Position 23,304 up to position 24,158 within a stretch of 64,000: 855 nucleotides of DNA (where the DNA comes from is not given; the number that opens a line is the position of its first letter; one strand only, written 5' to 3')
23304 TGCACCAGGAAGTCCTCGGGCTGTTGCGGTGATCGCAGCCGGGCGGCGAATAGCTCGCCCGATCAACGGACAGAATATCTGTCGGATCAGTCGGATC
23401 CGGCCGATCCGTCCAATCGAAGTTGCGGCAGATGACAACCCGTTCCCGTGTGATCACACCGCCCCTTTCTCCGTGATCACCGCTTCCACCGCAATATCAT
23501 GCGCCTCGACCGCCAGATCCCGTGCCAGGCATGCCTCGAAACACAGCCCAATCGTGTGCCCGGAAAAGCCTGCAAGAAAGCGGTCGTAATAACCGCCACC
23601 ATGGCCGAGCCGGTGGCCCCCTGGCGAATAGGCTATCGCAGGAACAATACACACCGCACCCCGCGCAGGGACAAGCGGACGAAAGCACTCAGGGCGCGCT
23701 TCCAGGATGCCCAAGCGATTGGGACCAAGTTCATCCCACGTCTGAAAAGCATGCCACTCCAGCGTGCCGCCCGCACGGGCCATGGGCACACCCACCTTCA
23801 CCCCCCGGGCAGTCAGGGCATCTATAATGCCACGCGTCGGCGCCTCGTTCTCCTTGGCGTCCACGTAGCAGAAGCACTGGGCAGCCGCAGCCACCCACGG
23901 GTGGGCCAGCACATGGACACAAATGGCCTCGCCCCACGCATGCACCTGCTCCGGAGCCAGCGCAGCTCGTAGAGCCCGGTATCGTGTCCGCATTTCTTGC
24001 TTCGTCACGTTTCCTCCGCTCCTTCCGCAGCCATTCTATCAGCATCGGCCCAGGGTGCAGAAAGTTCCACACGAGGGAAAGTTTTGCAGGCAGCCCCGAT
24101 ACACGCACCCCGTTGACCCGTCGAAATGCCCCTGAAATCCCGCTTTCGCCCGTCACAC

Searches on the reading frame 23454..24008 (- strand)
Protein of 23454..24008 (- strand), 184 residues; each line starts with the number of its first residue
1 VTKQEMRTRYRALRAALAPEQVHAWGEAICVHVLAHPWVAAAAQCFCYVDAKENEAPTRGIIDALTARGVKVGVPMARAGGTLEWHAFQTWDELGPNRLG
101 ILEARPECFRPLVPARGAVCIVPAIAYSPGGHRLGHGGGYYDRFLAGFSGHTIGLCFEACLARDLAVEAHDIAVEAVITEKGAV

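Call 60: search_protein_families(library=pfam, proteins=[window:23454-24008:-], max_evalue=0.001)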
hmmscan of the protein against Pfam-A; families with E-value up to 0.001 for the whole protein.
window:23454-24008:- (184 aa): 1 family
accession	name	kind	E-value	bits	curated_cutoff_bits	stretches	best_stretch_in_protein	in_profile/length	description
PF01812.26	5-FTHF_cyc-lig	-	8.1e-32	111.1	27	1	3-180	1-186/186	5-formyltetrahydrofolate cyclo-ligase family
